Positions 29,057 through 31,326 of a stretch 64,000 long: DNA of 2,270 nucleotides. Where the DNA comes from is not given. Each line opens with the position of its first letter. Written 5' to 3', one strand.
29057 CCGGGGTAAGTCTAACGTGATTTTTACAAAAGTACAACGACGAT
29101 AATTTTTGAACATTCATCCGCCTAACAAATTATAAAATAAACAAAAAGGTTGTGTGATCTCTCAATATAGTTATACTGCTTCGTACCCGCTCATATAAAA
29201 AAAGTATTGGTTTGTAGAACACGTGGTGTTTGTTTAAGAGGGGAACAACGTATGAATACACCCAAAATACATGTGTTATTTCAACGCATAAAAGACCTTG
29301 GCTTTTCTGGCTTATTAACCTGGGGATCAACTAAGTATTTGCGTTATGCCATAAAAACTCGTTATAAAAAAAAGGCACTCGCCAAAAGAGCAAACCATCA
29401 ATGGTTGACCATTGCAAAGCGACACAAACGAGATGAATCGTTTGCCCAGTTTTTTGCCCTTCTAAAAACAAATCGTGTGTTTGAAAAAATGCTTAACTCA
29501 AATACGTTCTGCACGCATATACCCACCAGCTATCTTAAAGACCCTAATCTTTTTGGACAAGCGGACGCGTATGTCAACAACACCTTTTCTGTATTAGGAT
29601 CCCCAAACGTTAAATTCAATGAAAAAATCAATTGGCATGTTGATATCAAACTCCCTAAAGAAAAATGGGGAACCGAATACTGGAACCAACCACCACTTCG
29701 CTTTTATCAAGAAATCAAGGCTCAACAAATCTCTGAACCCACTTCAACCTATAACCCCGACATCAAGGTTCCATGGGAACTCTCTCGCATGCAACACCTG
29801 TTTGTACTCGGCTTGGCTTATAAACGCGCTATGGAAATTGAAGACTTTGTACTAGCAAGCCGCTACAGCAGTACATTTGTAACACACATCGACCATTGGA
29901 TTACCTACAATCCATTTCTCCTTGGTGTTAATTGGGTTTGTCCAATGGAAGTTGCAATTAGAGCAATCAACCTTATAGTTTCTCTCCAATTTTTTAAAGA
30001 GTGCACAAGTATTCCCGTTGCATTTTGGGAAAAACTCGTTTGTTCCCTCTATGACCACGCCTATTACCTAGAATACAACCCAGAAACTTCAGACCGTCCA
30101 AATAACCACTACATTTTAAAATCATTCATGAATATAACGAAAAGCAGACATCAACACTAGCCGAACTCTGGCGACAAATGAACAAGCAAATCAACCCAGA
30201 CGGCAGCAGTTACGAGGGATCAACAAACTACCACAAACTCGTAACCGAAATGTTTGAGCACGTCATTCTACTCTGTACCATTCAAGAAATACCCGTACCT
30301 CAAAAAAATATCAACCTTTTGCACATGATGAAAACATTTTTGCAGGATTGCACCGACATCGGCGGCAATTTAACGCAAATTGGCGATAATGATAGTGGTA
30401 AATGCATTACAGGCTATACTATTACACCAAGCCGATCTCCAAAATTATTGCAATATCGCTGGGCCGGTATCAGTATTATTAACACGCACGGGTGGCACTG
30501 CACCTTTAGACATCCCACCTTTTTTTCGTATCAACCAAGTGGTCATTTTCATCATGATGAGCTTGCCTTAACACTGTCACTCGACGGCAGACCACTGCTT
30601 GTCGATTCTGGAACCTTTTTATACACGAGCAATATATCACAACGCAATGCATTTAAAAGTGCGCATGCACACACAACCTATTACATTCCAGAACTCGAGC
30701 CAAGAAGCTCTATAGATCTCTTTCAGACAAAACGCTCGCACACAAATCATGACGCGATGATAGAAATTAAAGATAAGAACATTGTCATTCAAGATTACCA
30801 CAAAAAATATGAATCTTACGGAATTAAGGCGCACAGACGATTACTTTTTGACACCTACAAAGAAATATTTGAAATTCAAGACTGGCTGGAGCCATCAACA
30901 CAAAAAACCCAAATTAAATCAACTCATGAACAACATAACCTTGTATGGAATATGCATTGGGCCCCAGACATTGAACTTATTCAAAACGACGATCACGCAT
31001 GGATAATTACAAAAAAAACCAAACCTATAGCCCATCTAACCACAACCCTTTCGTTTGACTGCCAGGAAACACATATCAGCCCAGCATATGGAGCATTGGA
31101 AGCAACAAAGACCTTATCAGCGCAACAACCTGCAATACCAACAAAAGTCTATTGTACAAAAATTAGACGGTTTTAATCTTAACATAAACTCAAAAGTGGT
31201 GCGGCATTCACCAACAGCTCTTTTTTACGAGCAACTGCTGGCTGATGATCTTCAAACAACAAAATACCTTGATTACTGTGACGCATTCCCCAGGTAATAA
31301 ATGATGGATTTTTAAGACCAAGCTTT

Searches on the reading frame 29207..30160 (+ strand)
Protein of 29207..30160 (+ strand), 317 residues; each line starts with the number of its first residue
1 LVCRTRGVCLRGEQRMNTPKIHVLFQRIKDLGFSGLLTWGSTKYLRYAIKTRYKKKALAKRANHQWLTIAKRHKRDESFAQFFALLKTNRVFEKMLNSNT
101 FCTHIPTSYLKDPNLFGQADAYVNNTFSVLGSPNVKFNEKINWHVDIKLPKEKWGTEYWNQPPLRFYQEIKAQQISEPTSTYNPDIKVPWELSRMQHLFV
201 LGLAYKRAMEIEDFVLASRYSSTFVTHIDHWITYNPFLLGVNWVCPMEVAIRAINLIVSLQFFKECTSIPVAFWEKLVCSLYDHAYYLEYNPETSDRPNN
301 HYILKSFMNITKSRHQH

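Call 67: search_protein_families(library=pfam, proteins=[window:29207-30160:+], max_evalue=0.001)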
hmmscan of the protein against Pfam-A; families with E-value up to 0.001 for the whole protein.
window:29207-30160:+ (317 aa): 1 family
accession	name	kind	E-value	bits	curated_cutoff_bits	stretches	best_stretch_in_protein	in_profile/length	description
PF16889.11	Hepar_II_III_N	-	1.3e-06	28.5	22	1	133-295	76-202/340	Heparinase II/III N-terminus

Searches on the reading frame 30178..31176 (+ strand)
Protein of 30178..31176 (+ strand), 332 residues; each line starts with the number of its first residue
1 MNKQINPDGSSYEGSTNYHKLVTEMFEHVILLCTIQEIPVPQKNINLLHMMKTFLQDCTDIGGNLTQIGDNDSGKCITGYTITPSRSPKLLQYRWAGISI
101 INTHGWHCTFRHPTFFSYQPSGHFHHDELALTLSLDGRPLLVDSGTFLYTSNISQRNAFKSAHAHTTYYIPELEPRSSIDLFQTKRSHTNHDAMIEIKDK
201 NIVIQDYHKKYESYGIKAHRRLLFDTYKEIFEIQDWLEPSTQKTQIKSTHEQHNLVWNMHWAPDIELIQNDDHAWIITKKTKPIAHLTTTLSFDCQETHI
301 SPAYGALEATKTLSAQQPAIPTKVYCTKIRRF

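Call 67: search_protein_families(library=pfam, proteins=[window:30178-31176:+], max_evalue=0.001)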
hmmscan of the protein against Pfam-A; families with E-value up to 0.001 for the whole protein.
window:30178-31176:+ (332 aa): 1 family
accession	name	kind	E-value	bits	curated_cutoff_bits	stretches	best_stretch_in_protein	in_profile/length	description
PF07940.18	Hepar_II_III_C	-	2.2e-19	70.4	24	1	120-314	36-222/237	Heparinase II/III-like, C-terminal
